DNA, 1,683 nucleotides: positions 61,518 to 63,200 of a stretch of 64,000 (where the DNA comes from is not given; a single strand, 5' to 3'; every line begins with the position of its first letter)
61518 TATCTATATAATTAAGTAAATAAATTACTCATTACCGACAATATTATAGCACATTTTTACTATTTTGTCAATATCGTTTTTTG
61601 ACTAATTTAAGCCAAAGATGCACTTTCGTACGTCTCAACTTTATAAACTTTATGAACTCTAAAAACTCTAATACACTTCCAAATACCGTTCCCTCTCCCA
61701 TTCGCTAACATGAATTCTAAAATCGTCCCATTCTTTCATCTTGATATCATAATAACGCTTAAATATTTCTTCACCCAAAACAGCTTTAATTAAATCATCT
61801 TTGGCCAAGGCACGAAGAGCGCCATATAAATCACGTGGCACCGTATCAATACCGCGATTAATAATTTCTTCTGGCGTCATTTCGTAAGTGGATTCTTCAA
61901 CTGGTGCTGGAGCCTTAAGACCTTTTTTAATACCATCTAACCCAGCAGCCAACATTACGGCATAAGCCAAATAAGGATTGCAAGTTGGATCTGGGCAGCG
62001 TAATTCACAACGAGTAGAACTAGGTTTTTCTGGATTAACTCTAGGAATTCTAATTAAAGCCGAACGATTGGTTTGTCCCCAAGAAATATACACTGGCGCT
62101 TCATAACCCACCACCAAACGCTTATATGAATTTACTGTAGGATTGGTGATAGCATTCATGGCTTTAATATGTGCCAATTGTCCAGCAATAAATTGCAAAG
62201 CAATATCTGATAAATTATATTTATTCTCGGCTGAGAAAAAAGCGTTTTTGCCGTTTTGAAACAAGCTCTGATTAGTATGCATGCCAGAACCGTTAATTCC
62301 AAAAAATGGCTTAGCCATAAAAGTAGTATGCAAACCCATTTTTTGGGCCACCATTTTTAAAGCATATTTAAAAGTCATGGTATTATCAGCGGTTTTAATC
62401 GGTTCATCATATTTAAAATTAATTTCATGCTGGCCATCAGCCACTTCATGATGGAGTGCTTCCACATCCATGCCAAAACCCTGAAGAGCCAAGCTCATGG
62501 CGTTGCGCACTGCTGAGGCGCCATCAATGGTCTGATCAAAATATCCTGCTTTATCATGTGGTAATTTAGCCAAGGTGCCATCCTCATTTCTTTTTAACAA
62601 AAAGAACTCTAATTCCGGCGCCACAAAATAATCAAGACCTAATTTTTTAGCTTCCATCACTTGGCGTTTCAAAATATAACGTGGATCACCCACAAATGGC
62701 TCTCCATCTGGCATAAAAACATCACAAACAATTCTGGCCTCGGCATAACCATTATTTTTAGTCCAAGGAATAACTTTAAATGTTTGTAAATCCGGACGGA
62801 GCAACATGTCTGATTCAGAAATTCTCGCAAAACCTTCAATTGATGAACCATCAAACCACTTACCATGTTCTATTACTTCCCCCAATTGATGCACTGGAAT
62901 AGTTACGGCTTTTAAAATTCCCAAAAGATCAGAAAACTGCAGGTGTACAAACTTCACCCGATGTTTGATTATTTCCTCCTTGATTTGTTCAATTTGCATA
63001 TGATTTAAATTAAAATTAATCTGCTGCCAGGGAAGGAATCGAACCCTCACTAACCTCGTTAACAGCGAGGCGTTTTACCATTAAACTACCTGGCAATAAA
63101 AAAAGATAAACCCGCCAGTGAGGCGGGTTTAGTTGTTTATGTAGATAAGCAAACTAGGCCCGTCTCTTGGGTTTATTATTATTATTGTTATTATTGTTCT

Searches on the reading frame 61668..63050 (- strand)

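Call 23: search_protein_families(library=pfam, proteins=[window:61668-63050:-], max_evalue=0.00001)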
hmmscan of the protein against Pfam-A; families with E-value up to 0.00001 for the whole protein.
window:61668-63050:- (460 aa): 2 families
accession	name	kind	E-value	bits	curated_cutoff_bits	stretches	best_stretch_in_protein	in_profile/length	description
PF00120.29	Gln-synt_C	-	7.8e-132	439.9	24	1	121-456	2-344/344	Glutamine synthetase, catalytic domain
PF03951.24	Gln-synt_N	-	3.4e-29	100.7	33.4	1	32-114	2-82/82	Glutamine synthetase, beta-Grasp domain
